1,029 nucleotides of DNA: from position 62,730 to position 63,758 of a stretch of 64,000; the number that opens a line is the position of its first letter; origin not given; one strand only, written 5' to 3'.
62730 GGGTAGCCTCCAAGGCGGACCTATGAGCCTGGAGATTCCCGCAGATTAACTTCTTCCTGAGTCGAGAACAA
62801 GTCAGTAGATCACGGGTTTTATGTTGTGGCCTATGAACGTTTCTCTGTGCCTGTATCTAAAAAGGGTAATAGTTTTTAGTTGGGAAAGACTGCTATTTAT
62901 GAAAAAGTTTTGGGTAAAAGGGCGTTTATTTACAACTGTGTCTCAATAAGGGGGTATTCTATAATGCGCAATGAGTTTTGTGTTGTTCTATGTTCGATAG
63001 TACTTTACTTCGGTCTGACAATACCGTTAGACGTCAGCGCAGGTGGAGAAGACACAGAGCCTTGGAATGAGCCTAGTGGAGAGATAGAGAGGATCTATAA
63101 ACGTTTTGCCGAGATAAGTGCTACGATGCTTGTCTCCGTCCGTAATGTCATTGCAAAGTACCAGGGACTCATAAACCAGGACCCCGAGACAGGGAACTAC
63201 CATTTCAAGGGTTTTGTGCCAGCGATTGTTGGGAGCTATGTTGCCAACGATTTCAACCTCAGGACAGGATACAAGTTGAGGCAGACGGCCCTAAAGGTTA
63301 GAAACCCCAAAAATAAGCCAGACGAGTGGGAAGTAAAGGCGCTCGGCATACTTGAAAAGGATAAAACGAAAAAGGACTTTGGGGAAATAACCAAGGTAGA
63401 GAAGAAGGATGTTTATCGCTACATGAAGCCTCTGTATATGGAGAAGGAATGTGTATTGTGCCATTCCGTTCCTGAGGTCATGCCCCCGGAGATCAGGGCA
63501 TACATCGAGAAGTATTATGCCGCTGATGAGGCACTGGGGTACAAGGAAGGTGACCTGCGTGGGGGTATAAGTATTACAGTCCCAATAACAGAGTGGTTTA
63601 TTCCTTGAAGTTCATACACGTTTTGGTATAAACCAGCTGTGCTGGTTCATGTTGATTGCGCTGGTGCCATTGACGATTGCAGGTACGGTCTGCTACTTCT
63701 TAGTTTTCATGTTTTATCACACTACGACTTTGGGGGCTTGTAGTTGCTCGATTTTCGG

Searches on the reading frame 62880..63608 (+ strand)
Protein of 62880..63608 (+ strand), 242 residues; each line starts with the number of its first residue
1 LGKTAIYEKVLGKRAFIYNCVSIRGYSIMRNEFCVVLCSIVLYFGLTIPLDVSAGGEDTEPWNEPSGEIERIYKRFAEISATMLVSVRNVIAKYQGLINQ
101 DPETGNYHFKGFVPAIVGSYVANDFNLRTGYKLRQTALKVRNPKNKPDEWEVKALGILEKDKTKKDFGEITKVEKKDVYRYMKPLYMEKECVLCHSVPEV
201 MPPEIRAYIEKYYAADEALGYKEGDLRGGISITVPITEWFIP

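Call 5: search_protein_families(library=pfam, proteins=[window:62880-63608:+])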
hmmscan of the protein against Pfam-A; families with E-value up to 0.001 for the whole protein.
window:62880-63608:+ (242 aa): 1 family
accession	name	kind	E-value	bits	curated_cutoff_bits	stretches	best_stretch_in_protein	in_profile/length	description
PF11845.13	Tll0287-like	-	3.7e-29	102.4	24.1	1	75-235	10-144/144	Tll0287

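Call 13: find_encoding_contigs(protein=window:62880-63608:+, flank=10000, max_places=10)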
Protein window:62880-63608:+ (242 aa): no gene with exactly this product is on record in the collection.

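Call 19: find_encoding_contigs(protein=window:62964-63608:+, flank=10000, max_places=10)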
Protein window:62964-63608:+ (214 aa): no gene with exactly this product is on record in the collection.

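Call 56: search_protein_families(library=ncbifam, proteins=[window:62964-63608:+], max_evalue=0.01)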
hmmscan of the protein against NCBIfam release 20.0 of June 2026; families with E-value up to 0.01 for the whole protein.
window:62964-63608:+ (214 aa): 1 family
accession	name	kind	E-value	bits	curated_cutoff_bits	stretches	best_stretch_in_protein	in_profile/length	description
TIGR04402.2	mob_CxxC_CxxC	subfamily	0.0014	18.9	70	1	103-175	98-171/180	mobilome CxxCx(11)CxxC protein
